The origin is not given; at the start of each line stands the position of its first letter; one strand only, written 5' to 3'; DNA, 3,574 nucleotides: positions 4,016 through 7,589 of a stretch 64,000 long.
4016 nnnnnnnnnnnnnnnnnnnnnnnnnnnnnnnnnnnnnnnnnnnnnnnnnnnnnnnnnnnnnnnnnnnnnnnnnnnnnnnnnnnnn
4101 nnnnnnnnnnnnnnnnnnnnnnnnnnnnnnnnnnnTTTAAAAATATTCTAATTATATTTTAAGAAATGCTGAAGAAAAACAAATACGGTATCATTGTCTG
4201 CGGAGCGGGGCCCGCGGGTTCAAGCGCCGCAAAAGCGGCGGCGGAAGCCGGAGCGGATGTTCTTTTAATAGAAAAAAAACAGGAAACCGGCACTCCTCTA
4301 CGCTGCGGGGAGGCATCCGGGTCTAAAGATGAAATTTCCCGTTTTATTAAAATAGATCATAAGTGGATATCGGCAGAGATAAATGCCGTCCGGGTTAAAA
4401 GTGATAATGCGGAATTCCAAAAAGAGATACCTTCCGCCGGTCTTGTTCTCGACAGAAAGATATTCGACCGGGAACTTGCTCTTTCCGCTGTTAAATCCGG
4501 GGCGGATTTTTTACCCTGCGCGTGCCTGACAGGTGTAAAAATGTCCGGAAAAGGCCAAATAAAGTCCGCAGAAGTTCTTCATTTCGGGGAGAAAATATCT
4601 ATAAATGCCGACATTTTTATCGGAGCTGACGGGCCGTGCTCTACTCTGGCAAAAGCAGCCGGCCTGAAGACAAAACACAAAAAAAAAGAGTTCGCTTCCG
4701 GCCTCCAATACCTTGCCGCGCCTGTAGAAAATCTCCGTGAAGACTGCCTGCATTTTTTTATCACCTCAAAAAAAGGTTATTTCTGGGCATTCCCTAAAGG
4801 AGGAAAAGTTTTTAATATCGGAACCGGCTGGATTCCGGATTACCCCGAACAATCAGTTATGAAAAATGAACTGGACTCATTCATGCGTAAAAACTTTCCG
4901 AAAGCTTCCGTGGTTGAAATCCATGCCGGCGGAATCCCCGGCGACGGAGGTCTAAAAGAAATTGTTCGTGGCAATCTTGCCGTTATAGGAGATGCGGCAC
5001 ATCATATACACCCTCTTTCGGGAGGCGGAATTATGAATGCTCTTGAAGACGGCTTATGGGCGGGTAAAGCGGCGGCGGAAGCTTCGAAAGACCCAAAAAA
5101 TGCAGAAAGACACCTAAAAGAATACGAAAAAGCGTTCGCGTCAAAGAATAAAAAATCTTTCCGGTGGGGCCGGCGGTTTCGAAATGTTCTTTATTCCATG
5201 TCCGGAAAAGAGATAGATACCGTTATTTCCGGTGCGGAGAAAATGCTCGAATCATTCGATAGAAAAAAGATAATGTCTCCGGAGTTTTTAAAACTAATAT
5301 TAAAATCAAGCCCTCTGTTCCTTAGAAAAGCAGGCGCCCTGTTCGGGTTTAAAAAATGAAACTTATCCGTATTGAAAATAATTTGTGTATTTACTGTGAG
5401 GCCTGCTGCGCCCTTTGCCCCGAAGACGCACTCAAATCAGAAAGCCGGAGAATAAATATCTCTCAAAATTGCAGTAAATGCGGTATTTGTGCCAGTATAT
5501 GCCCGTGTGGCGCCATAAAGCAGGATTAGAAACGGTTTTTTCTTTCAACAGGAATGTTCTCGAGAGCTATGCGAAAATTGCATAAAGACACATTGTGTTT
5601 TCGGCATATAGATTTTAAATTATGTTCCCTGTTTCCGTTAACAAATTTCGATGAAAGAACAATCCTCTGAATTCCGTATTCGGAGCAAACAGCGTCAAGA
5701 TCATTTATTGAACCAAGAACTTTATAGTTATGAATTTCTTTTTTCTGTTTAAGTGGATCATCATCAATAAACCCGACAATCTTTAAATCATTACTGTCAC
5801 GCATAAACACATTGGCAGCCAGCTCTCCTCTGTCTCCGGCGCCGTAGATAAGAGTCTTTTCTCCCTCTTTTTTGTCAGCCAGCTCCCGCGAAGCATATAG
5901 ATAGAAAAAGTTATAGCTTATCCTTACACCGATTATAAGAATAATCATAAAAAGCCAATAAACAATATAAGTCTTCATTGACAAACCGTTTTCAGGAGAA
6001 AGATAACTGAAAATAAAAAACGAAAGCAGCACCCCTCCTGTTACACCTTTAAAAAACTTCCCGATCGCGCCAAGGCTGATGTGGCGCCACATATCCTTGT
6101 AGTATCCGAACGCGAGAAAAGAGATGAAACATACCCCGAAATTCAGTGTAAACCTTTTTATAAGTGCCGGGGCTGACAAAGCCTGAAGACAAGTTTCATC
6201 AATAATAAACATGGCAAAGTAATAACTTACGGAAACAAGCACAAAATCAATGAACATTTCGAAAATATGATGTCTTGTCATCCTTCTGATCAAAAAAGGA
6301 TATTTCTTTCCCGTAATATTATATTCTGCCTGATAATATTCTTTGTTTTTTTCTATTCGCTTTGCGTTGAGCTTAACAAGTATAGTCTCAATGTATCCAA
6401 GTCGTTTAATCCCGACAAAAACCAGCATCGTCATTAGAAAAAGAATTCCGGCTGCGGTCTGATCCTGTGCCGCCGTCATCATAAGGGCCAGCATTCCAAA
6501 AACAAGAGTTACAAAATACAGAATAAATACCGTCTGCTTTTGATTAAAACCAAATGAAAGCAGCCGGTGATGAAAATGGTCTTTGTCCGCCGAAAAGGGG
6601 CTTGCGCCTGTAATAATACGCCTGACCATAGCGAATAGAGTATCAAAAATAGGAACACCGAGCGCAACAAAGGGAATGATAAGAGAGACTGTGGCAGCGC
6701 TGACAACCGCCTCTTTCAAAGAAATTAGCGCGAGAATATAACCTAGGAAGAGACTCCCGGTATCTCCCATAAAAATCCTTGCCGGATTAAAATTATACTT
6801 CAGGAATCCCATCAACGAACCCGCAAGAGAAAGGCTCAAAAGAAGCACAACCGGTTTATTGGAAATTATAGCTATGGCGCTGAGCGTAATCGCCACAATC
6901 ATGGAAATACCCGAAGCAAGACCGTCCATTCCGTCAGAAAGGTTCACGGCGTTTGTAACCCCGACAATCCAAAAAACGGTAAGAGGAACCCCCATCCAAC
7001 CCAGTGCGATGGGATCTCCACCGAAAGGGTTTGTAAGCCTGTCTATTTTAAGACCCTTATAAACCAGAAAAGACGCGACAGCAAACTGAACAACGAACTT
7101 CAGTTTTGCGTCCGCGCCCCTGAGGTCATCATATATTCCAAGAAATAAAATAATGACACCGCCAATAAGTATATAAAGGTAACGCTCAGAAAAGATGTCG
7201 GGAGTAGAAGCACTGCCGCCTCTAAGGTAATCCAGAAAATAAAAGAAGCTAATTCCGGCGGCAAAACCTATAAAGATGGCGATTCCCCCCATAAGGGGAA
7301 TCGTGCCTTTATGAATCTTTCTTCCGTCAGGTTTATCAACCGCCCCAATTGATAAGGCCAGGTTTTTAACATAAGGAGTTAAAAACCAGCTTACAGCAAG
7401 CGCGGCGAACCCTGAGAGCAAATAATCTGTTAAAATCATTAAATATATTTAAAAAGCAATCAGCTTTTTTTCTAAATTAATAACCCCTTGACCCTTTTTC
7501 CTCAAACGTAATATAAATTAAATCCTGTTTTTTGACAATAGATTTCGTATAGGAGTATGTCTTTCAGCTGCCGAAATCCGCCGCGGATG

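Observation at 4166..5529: Archaeal-style geranylgeranyl reductase translationally coupled to a 2[4Fe-4S] ferredoxin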

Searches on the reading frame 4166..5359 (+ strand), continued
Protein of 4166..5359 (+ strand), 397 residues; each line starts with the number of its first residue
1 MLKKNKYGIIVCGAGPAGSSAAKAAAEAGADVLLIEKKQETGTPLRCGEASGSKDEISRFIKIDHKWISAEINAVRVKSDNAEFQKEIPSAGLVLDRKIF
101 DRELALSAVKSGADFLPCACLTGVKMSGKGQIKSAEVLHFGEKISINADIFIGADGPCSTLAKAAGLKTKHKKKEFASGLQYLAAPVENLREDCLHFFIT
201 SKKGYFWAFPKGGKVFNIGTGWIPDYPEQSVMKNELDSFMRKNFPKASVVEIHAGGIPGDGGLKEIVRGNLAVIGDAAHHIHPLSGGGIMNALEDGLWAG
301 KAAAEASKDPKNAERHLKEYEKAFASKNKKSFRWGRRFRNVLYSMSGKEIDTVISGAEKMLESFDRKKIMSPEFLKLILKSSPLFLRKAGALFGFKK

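Call 65: fold_search(model_id=the predicted structure, library=pdb)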
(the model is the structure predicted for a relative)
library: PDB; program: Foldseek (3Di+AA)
matches with E <= 10: 1964; with E <= 0.001: 1243
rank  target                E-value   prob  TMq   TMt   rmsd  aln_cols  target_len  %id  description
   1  3oz2                  9.7e-38  1.00  0.88  0.88   3.0       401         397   29  Crystal structure of a geranylgeranyl bacteriochlorophyll reductase-like (Ta0516) from Thermoplasma acidophilum at 1.60  (released 2010-10-27)
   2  3atq                  4.8e-27  1.00  0.82  0.72   3.8       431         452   20  Geranylgeranyl Reductase (GGR) from Sulfolobus acidocaldarius (released 2011-05-04)
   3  4opl                  9.9e-27  1.00  0.77  0.69   7.6       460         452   18  Constructing tailored isoprenoid products by structure-guided modification of geranylgeranyl reductase. (released 2014-07-09)
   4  4opt                  1.3e-26  1.00  0.83  0.74   3.4       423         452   20  Constructing tailored isoprenoid products by structure-guided modification of geranylgeranyl reductase (released 2014-07-09)
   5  4opg                  1.9e-26  1.00  0.84  0.75   3.3       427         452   19  Constructing tailored isoprenoid products by structure-guided modification of geranylgeranyl reductase. (released 2014-07-09)
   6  4opi                  8.9e-26  1.00  0.84  0.74   3.4       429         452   20  Constructing tailored isoprenoid products by structure-guided modification of geranylgeranyl reductase. (released 2014-07-09)
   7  4opu                  8.9e-26  1.00  0.77  0.68   7.2       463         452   17  Constructing tailored isoprenoid products by structure-guided modification of geranylgeranyl reductase (released 2014-07-09)
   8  7koe_C                2.7e-23  1.00  0.68  0.62   8.5       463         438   16  Electron bifurcating flavoprotein Fix/EtfABCX (released 2021-01-20)
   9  5bul                  6.8e-23  1.00  0.68  0.69   6.5       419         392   16  Structure of flavin-dependent brominase Bmp2 triple mutant Y302S F306V A345W (released 2016-03-09)
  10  8zop                  1.3e-22  1.00  0.70  0.68   5.5       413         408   18  Structure of FasV in complex with FAD (released 2025-04-02)
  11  3i3l                  1.6e-22  1.00  0.67  0.50   5.2       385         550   17  Crystal structure of CmlS, a flavin-dependent halogenase (released 2010-03-09)
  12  5dbj_D                2.2e-22  1.00  0.71  0.66   5.9       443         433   16  Crystal structure of halogenase PltA (released 2015-10-07)
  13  5buk_A                2.9e-22  1.00  0.73  0.68   5.0       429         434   15  Structure of flavin-dependent chlorinase Mpy16 (released 2016-03-09)
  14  7fco_B                4.0e-22  1.00  0.68  0.64   6.8       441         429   15  ChlB4 Halogenase (released 2022-03-16)
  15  5bva                  4.5e-22  1.00  0.76  0.76   4.7       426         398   17  Structure of flavin-dependent brominase Bmp2 (released 2016-03-09)
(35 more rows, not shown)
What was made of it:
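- The fold is shared with FixC, halogenases and monooxygenases, which appear lower in the Foldseek list (call 65).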

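Call 66: find_encoding_contigs(protein=P0005, flank=10000, max_places=1)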
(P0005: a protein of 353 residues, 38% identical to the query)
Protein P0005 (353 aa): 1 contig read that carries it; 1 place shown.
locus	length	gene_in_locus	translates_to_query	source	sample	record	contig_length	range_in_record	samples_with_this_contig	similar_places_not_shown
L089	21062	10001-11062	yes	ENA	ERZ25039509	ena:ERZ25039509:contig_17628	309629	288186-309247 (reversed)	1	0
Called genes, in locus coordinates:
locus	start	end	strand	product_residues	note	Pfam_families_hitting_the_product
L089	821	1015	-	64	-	-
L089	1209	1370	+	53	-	PF02597:ThiS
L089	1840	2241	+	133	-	PF01243:PNPOx_N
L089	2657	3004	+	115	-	-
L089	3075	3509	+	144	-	-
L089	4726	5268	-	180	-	PF05343:Peptidase_M42, PF01546:Peptidase_M20 (weak)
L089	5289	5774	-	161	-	PF05343:Peptidase_M42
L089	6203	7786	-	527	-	PF13173:AAA_14, PF13635:DUF4143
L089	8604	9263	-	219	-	-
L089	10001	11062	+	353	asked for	PF00890:FAD_binding_2 (faint), PF01266:DAO (faint), PF05834:Lycopene_cycl (weak), PF07992:Pyr_redox_2 (weak), PF12831:FAD_oxidored, PF13450:NAD_binding_8 (weak), PF01494:FAD_binding_3, PF22578:GGR_cat, +2 more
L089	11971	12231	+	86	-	-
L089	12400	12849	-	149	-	PF12724:Flavodoxin_5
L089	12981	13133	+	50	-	-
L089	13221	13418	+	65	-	-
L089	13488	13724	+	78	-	-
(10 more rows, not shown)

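Call 67: find_encoding_contigs(protein=P0003, flank=10000, max_places=1)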
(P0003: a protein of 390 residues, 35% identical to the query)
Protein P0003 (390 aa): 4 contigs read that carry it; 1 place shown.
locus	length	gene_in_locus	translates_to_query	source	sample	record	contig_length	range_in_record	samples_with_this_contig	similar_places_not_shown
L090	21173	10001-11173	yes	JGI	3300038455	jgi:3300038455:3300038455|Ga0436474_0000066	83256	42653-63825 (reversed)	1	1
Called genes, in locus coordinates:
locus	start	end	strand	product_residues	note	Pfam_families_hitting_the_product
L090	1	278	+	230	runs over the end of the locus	PF02616:SMC_ScpA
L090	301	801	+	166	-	PF04079:SMC_ScpB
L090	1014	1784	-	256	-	PF00731:AIRC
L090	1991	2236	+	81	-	-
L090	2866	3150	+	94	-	-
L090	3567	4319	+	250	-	PF00705:PCNA_N, PF02747:PCNA_C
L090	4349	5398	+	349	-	PF26466:DNA_primase_lrg_N (weak), PF04104:DNA_primase_lrg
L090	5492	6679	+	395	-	PF01896:DNA_primase_S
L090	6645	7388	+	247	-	PF22090:Gins51_C (weak)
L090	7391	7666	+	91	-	PF00935:Ribosomal_L44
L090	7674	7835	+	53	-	PF01667:Ribosomal_S27e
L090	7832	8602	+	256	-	PF00575:S1, PF07541:EIF_2_alpha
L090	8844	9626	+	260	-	PF09754:PAC2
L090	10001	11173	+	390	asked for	PF00890:FAD_binding_2 (faint), PF01266:DAO (faint), PF01494:FAD_binding_3, PF03486:HI0933_like (faint), PF05834:Lycopene_cycl (faint), PF12831:FAD_oxidored (weak), PF13450:NAD_binding_8 (weak), PF22578:GGR_cat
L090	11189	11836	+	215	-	PF01351:RNase_HII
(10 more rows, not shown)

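Call 68: find_encoding_contigs(protein=P0022, flank=10000, max_places=1)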
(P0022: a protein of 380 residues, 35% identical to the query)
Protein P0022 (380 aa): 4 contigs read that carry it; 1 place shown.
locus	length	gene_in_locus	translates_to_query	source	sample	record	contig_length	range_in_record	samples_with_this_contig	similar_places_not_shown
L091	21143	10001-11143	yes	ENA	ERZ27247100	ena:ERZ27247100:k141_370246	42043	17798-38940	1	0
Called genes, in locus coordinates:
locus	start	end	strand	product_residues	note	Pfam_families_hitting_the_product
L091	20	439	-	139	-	-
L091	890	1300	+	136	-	PF01909:NTP_transf_2, PF18765:Polbeta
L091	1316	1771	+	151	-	PF01934:HepT-like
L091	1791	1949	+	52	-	-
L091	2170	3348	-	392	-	-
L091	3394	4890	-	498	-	PF00773:RNB, PF18614:RNase_II_C_S1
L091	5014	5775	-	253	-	PF13714:PEP_mutase, PF00463:ICL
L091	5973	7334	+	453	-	PF08269:dCache_2, PF17200:sCache_2, PF02743:dCache_1, PF22309:HK-GC-Chemotax_sensor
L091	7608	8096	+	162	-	PF08269:dCache_2, PF17200:sCache_2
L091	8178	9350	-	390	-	PF00155:Aminotran_1_2, PF01041:DegT_DnrJ_EryC1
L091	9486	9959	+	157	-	PF03692:CxxCxxCC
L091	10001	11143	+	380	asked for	PF01494:FAD_binding_3 (faint), PF22578:GGR_cat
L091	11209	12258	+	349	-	PF00348:polyprenyl_synt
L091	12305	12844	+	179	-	PF02525:Flavodoxin_2, PF03358:FMN_red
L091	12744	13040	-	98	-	-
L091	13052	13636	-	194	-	-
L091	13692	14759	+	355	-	PF01008:IF-2B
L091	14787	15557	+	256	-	PF01048:PNP_UDP_1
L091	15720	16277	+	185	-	PF06197:DUF998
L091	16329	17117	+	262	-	PF01149:Fapy_DNA_glyco, PF06831:H2TH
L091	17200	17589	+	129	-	PF01627:Hpt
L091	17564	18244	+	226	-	PF00753:Lactamase_B, PF12706:Lactamase_B_2 (weak)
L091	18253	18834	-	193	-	PF01949:Endo_dU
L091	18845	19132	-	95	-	-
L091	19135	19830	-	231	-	PF11167:DUF2953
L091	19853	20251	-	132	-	PF09579:Spore_YtfJ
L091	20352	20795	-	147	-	PF13380:CoA_binding_2 (weak)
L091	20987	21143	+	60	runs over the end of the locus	-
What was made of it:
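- In L091 a polyprenyl synthase is adjacent (call 68).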

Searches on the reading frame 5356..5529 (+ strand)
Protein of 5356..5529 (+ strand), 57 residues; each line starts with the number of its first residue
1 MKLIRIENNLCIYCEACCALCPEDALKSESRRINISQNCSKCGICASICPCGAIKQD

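Call 3: search_protein_families(library=pfam, proteins=[window:5356-5529:+], max_evalue=0.01)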
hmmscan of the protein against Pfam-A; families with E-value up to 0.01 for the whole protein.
window:5356-5529:+ (57 aa): 8 families
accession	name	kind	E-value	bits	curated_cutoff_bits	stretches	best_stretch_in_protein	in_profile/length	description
PF00037.32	Fer4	-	3.2e-07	30.3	21.1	1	38-55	7-24/24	4Fe-4S binding domain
PF13237.11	Fer4_10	-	3.4e-06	27.3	25.5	1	4-50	2-53/53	4Fe-4S dicluster domain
PF14697.11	Fer4_21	-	1.1e-05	25.8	35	1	5-55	2-58/59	4Fe-4S dicluster domain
PF12837.12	Fer4_6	-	2.5e-05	24.4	25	1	37-54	7-24/24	4Fe-4S binding domain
PF13484.11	Fer4_16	-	6.6e-05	24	30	0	11-33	2-24/66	4Fe-4S double cluster binding domain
PF12838.12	Fer4_7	-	0.00019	22.3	27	1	11-53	2-52/52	4Fe-4S dicluster domain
PF13187.11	Fer4_9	-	0.00064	20.1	27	1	11-54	2-52/52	4Fe-4S dicluster domain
PF25160.1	LdpA_Fe-S-bd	-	0.00071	19.7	27.6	1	16-56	8-45/49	LdpA Fe-S cluster-binding domain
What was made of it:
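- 5356..5529 (+): 57-aa ferredoxin with two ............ motifs (2x[4Fe-4S]); the inferred dedicated electron donor of the reductase. Fer4 and Fer4_10 are above their cut-offs (call 3).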

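Call 4: search_protein_families(library=ncbifam, proteins=[window:5356-5529:+], max_evalue=0.01)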
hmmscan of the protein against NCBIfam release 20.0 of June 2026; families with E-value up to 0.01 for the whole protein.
window:5356-5529:+ (57 aa): 45 families (the best 25 are shown)
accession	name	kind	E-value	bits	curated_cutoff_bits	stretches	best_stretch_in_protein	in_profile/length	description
NF040864.1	HgcB_ferredoxin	equivalog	1.7e-07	31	99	1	4-55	9-62/93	mercury methylation ferredoxin HgcB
TIGR02179.1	PorD_KorD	subfamily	2.7e-07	30.6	60.05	1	6-55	22-73/78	2-oxoacid:acceptor oxidoreductase, delta subunit, pyruvate/2-ketoisovalerate family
NF040684.1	PorD_Arch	equivalog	8e-07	29.1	120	1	7-56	30-81/85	pyruvate synthase subunit PorD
NF045874.1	Vhu_polyferre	exception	1e-06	27.7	600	1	3-55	190-244/381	F420-non-reducing hydrogenase associated-polyferredoxin VhuB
NF042909.1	FMH_DH_FwdF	exception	1.5e-06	27.5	375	2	5-30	174-315/336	tungsten-dependent formylmethanofuran dehydrogenase subunit FwdF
NF038196.1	ferrodoxin_EFR1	subfamily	3.4e-06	27.3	75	1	8-55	183-230/242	EFR1 family ferrodoxin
NF007204.0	PRK09625.1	equivalog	8.6e-06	25.8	125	1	7-51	57-103/133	pyruvate flavodoxin oxidoreductase subunit delta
NF010368.0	PRK13795.1-3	equivalog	8.9e-06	24.2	588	1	10-51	588-629/635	hypothetical protein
NF058577.1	FdxA_fam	equivalog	1.7e-05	24.9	65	1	34-56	4-26/52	4Fe-4S ferredoxin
NF045790.1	OxalOxreddelta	equivalog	1.8e-05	24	230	1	6-56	257-308/316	oxalate oxidoreductase subunit delta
TIGR01944.1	rnfB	subfamily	2e-05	24.3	68.7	1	3-55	107-161/190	RnfABCDGE type electron transport complex subunit B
TIGR03336.1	IOR_alpha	equivalog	2.3e-05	22.9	650.9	1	4-54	545-595/595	indolepyruvate ferredoxin oxidoreductase subunit alpha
TIGR02700.1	flavo_MJ0208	hypoth_equivalog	2.7e-05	23.6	251.35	1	6-56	145-196/234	dihydromethanopterin reductase (acceptor)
TIGR03224.1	benzo_boxA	equivalog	3e-05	23.1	459.2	1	6-55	7-57/411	benzoyl-CoA 2,3-epoxidase subunit BoxA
NF006221.0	PRK08348.1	subfamily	3.1e-05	23.7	124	1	5-56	40-94/136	NADH-plastoquinone oxidoreductase subunit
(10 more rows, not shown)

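Call 71: search_solved_structures(query=window:5356-5529:+, max_evalue=0.01)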
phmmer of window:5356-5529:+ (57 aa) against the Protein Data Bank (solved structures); distinct sequences matched with E-value up to 0.01: 45.
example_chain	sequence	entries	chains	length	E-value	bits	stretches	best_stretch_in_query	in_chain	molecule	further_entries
5t5i_F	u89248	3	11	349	2.1e-21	78.1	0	4-56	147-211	Tungsten formylmethanofuran dehydrogenase subunit fwdF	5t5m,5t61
9sw6_H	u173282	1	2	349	4.4e-21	77.1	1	4-56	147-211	Tungsten formylmethanofuran dehydrogenase, subunit F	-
9sw6_G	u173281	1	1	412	4.4e-20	74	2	5-56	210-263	Polyferredoxin protein MvhB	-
9sfi_T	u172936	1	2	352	1.3e-18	69.4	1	5-54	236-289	4Fe-4S ferredoxin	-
9sfi_O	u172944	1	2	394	3.8e-15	58.5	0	5-54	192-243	Ferredoxin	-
7bkb_K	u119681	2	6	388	5.6e-10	42.3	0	6-26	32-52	Formylmethanofuran dehydrogenase, subunit F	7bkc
8rvv_A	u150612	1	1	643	1.1e-06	31.9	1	7-56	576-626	H(2):CoB-CoM heterodisulfide,ferredoxin reductase subunit A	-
8rvu_a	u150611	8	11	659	1.2e-06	31.8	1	7-56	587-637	H(2):CoB-CoM heterodisulfide,ferredoxin reductase subunit A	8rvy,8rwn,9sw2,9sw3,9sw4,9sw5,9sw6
1fca_A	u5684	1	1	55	2.8e-06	30.7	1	7-53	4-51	FERREDOXIN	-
9g03_E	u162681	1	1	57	6.2e-06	29.6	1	11-54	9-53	Ferredoxin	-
1fdn_A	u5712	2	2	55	9.4e-06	29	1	7-53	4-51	FERREDOXIN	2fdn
8rja_F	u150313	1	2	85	1e-05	28.9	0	30-56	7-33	NAD(P)H-quinone oxidoreductase subunit I, chloroplastic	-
9bt4_G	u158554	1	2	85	2.6e-05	27.7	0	28-52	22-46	Pyruvate:Ferredoxin Oxidoreductase, subunit delta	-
8a6t_B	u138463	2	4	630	5.3e-05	26.7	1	5-55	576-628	Electron bifurcating hydrogenase subunit HydB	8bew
7npa_A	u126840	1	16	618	5.4e-05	26.6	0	6-51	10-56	Coenzyme F420-dependent sulfite reductase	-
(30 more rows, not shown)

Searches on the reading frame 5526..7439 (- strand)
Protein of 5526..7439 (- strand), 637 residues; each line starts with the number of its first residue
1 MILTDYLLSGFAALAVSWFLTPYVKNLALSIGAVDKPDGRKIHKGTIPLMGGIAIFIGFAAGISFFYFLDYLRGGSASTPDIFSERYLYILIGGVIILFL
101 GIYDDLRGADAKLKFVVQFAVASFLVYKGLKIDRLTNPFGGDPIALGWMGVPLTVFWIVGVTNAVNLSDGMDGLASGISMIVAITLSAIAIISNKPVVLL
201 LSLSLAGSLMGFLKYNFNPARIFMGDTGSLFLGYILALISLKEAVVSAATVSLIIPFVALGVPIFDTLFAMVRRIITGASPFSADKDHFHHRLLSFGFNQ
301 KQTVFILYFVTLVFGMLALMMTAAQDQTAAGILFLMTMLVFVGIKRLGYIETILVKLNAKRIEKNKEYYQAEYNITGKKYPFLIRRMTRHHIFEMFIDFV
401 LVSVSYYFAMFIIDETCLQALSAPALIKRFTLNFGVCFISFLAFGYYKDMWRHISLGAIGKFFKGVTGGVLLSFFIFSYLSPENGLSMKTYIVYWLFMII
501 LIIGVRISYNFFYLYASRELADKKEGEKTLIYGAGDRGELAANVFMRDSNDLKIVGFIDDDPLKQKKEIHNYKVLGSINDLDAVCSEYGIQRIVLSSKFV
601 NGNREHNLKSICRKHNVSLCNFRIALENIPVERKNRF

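Call 3: search_protein_families(library=pfam, proteins=[window:5526-7439:-], max_evalue=0.01)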
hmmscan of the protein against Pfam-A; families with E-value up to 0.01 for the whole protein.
window:5526-7439:- (637 aa): 3 families
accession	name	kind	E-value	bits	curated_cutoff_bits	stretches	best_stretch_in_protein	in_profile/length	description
PF00953.26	Glycos_transf_4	-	2.2e-43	148.5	27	1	88-241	2-157/160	Glycosyl transferase family 4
PF13727.12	CoA_binding_3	-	2.1e-08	34.8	25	1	470-624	28-173/175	CoA-binding domain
PF17836.7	PglD_N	-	0.00094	20.1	23.4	1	530-581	3-50/78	PglD N-terminal domain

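Call 4: search_protein_families(library=ncbifam, proteins=[window:5526-7439:-], max_evalue=0.01)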
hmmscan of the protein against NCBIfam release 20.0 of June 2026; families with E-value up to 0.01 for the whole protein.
window:5526-7439:- (637 aa): 6 families
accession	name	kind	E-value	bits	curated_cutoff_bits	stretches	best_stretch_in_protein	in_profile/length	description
TIGR02380.1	ECA_wecA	exception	1.5e-46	159.2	326.05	1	23-342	17-330/346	UDP-N-acetylglucosamine--undecaprenyl-phosphate N-acetylglucosaminephosphotransferase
NF053644.1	MraY_archaea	equivalog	5.9e-32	111.3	450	1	113-319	152-340/340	pseudomurein biosynthesis MraY family phospho-N-acetylmuramoyl-pentapeptide-transferase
TIGR00445.1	mraY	equivalog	1.7e-24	86.9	192.05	1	40-320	28-316/321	phospho-N-acetylmuramoyl-pentapeptide-transferase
TIGR03025.1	EPS_sugtrans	subfamily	2.5e-17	63.2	295.55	1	397-620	2-219/445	exopolysaccharide biosynthesis polyprenyl glycosylphosphotransferase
TIGR03023.1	WcaJ_sugtrans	equivalog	1.7e-14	54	410.75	1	396-619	1-223/453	undecaprenyl-phosphate glucose phosphotransferase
TIGR03570.1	NeuD_NnaD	subfamily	1e-06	28.5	160.8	1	529-589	2-58/202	NeuD/PglB/VioB family sugar acetyltransferase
